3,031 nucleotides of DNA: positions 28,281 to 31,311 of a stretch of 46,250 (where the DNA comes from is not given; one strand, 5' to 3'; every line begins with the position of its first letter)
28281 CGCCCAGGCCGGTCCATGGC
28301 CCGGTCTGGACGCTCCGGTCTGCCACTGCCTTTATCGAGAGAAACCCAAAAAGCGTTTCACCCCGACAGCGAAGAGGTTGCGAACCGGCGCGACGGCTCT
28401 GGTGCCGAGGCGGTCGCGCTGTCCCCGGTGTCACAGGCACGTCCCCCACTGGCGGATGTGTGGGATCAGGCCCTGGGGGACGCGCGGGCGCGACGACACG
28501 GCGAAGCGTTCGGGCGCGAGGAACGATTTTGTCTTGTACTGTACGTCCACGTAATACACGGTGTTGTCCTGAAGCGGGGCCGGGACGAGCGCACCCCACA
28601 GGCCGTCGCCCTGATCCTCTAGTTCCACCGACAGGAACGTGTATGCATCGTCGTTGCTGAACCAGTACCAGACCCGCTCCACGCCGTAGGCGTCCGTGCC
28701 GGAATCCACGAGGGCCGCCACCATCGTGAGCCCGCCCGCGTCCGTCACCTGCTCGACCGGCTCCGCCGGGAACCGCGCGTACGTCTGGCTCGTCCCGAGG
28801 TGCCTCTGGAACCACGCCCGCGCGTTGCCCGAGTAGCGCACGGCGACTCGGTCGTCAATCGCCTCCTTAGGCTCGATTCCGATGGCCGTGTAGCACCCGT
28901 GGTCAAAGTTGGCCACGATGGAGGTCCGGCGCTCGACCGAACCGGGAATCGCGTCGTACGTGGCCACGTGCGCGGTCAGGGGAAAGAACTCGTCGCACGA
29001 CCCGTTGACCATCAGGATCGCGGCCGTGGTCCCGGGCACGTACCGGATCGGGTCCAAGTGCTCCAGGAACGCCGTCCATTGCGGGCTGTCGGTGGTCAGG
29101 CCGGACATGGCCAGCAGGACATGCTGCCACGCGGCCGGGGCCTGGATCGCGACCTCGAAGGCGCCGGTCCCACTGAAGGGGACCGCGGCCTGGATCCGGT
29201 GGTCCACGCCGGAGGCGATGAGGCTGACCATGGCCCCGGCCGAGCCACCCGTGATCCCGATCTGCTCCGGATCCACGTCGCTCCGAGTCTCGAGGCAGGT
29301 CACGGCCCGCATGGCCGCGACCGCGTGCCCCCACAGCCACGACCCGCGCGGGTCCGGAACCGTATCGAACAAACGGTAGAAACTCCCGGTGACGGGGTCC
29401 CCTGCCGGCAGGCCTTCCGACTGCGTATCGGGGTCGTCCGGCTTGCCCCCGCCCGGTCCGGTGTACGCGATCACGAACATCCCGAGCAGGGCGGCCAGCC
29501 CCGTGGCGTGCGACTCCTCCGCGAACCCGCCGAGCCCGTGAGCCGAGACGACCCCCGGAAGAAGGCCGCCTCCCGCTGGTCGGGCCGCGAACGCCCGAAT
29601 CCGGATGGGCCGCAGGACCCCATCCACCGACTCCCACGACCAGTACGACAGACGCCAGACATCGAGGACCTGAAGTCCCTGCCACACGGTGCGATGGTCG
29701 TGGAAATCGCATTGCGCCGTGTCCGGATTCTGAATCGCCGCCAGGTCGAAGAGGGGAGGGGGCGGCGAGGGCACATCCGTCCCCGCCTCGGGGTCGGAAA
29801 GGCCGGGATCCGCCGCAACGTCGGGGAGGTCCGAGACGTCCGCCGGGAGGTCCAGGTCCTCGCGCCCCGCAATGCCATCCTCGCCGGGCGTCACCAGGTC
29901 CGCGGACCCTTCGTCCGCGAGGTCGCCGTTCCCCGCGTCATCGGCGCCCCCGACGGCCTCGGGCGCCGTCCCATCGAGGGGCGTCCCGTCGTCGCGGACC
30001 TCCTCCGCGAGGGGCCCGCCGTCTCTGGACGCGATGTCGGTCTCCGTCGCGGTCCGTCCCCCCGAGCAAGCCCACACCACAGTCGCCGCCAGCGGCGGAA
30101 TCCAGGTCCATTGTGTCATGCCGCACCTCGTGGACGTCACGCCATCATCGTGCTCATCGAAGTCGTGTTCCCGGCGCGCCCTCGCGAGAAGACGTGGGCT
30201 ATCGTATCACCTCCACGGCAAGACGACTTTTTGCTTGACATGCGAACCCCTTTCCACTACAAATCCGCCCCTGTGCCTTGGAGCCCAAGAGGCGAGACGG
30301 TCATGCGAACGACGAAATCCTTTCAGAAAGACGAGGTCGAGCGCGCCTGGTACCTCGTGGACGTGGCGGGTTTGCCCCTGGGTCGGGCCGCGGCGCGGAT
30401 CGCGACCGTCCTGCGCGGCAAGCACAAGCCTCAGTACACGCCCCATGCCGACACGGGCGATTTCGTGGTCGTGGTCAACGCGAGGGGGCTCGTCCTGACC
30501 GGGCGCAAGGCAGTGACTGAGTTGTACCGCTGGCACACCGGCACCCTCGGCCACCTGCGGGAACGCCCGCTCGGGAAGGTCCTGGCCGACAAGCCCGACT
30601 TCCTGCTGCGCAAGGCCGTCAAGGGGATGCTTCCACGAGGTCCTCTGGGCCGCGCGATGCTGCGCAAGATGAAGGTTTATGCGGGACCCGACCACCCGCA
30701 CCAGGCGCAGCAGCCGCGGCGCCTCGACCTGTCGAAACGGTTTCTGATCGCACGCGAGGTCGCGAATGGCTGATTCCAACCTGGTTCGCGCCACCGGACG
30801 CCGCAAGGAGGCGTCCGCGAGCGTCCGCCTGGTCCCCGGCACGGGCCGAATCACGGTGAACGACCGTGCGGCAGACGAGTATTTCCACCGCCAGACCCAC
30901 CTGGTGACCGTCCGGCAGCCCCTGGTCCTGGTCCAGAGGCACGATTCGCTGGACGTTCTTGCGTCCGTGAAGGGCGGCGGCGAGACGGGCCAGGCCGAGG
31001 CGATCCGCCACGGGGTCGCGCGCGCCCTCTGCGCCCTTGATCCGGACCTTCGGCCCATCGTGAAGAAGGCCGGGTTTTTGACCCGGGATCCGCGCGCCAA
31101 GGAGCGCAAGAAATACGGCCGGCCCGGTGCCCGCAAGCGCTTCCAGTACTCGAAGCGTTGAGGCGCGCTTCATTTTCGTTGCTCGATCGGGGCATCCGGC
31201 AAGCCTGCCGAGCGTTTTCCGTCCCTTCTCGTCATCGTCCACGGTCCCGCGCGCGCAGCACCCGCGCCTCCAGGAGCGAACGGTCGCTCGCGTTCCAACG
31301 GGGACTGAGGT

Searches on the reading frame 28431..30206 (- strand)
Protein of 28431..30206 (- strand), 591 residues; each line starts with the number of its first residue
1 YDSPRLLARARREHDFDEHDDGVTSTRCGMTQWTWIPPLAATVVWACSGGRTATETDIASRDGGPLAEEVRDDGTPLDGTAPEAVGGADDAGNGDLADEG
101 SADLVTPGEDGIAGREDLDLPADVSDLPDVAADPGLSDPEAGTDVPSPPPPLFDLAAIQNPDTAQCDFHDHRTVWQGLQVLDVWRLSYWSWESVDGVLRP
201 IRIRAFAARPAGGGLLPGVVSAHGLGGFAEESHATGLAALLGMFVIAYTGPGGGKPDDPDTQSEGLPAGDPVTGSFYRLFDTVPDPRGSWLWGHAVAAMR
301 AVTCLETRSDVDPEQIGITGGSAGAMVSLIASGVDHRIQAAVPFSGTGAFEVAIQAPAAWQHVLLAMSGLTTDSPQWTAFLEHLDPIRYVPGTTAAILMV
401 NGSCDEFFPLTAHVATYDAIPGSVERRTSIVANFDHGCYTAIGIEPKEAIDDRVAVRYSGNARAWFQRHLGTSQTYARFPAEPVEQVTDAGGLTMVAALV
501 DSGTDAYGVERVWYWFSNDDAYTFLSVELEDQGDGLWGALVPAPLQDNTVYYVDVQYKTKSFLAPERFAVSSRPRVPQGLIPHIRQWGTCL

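Call 7: search_protein_families(library=pfam, proteins=[window:28431-30206:-], max_evalue=0.01)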
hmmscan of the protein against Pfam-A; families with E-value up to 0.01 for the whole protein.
window:28431-30206:- (591 aa): 5 families
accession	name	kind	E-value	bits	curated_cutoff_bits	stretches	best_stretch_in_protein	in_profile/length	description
PF10142.15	PhoPQ_related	-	3.4e-06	26.5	20.3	1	295-439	153-304/367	PhoPQ-activated pathogenicity-related protein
PF05448.18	AXE1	-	5.7e-05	22.5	21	1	201-343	67-205/321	Acetyl xylan esterase (AXE1)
PF22244.2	GCE_fung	-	0.0001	22.7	27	1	273-345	64-136/231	Glucuronyl esterase, fungi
PF00326.27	Peptidase_S9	-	0.0044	17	22.6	1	300-407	50-157/213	Prolyl oligopeptidase family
PF01738.24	DLH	-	0.0064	16.5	21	0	300-355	83-138/217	Dienelactone hydrolase family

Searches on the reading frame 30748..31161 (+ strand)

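Call 7: search_protein_families(library=pfam, proteins=[window:30748-31161:+], max_evalue=0.01)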
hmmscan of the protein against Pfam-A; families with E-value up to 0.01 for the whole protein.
window:30748-31161:+ (137 aa): 1 family
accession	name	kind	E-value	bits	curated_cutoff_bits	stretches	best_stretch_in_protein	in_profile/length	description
PF00380.25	Ribosomal_S9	-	4.5e-48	163.1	22.5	1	17-137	1-121/121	Ribosomal protein S9/S16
